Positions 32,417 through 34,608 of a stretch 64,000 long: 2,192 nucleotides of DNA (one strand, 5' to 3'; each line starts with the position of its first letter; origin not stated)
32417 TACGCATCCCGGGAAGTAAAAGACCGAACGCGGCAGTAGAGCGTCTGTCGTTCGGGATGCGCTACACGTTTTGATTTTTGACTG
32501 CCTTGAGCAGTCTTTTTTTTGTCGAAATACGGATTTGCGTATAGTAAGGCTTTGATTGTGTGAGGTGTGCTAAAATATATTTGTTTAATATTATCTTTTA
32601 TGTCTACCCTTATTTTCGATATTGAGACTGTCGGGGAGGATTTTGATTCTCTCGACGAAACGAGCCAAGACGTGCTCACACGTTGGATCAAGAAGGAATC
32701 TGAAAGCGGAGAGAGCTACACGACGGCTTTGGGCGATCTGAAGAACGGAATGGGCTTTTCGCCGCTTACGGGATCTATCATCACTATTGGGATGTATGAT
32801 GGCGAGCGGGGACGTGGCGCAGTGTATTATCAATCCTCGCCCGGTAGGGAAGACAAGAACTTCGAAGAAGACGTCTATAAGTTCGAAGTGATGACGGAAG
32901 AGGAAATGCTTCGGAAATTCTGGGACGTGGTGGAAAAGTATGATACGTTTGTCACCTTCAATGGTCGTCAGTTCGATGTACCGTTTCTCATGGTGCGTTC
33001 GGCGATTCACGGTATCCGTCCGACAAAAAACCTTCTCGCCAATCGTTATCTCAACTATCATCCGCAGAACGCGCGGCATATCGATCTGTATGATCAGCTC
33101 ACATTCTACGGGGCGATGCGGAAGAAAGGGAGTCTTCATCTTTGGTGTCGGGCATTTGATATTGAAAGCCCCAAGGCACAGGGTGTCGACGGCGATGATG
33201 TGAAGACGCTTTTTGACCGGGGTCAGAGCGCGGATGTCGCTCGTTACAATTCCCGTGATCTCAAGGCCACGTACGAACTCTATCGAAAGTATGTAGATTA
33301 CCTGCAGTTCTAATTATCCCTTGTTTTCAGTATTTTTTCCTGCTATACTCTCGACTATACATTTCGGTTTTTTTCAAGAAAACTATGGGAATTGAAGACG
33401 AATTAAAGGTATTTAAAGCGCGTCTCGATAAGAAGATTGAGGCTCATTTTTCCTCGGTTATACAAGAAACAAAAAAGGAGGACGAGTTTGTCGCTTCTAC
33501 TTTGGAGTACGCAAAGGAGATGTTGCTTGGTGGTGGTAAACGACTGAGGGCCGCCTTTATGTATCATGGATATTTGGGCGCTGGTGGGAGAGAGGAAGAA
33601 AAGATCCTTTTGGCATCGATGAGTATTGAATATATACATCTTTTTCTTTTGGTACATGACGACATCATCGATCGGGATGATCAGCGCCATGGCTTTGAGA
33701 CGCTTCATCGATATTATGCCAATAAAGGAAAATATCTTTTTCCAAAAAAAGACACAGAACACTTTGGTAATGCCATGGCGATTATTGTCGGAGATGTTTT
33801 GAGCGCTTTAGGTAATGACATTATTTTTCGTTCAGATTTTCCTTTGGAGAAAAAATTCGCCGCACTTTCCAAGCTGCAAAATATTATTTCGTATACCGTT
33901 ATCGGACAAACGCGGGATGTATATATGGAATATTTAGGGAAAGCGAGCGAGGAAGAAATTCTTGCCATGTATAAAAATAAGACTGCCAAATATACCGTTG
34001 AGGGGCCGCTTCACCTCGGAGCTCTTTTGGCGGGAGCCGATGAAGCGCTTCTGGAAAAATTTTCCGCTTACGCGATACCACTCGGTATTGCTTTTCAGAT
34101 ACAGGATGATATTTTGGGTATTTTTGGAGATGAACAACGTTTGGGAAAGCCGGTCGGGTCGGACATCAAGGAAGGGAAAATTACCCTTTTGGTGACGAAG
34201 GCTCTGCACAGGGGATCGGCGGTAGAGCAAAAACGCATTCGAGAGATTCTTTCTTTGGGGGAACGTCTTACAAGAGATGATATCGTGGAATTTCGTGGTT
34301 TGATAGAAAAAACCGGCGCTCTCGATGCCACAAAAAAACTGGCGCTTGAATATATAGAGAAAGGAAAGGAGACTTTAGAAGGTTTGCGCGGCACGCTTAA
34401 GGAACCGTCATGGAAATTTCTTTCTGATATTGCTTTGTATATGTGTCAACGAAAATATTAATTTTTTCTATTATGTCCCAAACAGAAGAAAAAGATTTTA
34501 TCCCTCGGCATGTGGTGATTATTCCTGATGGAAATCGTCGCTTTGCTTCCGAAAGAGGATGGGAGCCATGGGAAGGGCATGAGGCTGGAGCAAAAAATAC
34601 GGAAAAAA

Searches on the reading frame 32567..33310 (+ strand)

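Call 71: search_protein_families(library=pfam, proteins=[window:32567-33310:+], max_evalue=0.00001)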
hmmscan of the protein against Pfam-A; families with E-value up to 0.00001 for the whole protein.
window:32567-33310:+ (248 aa): 3 families
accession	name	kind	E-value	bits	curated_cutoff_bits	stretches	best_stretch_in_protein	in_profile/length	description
PF10108.15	DNA_pol_B_exo2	-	3.2e-24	86.2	24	1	106-243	30-174/213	Predicted 3'-5' exonuclease related to the exonuclease domain of PolB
PF13482.12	RNase_H_2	-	1e-11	45.5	22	1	63-241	9-163/165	RNase_H superfamily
PF03104.25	DNA_pol_B_exo1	-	1.3e-07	31.8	23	1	96-150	128-184/242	DNA polymerase family B, exonuclease domain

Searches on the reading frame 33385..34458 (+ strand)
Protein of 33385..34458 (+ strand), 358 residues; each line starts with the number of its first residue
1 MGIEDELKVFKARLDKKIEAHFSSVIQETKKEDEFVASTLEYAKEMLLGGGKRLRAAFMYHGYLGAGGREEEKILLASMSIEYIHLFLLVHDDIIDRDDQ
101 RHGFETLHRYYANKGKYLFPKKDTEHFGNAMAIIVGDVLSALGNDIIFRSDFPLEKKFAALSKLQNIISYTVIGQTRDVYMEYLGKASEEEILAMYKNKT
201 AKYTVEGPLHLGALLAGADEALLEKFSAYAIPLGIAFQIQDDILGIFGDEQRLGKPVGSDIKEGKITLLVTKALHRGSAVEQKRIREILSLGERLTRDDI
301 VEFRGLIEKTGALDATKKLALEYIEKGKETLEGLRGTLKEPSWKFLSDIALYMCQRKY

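Call 71: search_protein_families(library=pfam, proteins=[window:33385-34458:+], max_evalue=0.00001)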
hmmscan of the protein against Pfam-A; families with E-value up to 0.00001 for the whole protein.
window:33385-34458:+ (358 aa): 1 family
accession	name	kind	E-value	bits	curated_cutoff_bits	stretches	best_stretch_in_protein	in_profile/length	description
PF00348.22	polyprenyl_synt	-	2.9e-51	174.6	27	1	43-292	8-236/251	Polyprenyl synthetase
